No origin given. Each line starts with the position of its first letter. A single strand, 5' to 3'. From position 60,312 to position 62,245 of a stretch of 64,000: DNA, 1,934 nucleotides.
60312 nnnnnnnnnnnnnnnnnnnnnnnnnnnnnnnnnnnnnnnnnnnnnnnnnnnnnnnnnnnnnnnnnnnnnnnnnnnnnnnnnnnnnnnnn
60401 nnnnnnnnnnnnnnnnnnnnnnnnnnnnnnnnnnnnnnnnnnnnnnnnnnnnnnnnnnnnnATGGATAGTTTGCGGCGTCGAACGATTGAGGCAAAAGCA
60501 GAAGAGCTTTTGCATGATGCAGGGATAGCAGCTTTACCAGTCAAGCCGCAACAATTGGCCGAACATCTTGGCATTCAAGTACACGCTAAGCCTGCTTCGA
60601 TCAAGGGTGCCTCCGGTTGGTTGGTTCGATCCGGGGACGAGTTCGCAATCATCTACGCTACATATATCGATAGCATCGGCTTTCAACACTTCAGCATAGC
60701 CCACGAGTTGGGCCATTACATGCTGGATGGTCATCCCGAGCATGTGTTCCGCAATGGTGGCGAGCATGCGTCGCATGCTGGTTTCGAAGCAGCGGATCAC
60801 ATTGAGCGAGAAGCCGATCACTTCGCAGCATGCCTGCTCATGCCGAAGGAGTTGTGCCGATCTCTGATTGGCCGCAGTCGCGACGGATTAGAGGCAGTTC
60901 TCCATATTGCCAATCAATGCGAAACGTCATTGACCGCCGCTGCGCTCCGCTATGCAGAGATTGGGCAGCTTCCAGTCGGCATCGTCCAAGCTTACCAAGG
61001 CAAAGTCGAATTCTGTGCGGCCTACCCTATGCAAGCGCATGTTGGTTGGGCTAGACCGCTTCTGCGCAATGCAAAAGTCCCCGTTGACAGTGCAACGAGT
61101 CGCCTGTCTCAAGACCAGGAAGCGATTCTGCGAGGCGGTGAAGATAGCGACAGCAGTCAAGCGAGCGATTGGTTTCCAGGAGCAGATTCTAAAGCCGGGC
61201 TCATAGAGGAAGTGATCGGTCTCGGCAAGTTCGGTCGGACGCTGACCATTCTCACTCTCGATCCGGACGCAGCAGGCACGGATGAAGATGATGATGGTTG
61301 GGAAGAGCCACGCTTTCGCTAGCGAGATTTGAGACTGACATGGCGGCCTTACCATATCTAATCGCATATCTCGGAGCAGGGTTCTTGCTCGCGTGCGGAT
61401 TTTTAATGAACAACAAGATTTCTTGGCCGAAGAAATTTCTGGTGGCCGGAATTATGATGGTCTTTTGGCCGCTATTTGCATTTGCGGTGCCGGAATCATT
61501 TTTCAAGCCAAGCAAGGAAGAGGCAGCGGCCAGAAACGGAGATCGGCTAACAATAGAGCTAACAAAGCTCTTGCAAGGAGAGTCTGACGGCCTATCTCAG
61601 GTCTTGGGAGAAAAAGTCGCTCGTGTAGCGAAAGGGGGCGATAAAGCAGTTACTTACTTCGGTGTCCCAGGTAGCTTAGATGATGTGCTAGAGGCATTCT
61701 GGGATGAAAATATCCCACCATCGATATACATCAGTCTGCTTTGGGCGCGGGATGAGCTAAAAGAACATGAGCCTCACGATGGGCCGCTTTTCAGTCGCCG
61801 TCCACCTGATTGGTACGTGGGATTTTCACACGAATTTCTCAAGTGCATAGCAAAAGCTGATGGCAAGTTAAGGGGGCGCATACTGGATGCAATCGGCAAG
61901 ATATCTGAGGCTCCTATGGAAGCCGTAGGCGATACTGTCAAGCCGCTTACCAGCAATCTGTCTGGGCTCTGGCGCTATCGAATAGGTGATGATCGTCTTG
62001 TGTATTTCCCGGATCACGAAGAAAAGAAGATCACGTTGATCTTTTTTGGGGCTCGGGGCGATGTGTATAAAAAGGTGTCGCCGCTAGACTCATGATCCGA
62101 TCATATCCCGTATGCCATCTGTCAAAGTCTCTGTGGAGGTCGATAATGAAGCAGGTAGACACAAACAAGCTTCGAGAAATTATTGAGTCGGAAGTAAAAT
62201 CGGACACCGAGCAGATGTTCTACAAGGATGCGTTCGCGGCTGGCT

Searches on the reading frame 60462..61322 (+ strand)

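Call 73: search_protein_families(library=pfam, proteins=[window:60462-61322:+], max_evalue=0.001)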
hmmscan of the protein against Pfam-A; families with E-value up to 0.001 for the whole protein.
window:60462-61322:+ (286 aa): 1 family
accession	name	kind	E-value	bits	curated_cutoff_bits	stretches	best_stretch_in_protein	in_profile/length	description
PF06114.19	Peptidase_M78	-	7.3e-12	45.6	22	1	33-163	1-121/123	IrrE N-terminal-like domain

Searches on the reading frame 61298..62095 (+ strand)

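Call 73: search_protein_families(library=pfam, proteins=[window:61298-62095:+], max_evalue=0.001)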
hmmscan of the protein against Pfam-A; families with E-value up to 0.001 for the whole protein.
window:61298-62095:+ (265 aa): 1 family
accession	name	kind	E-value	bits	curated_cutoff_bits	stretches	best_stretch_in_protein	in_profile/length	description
PF06769.20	YoeB_toxin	-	7.4e-06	26.3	27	1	184-244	12-72/80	YoeB-like toxin of bacterial type II toxin-antitoxin system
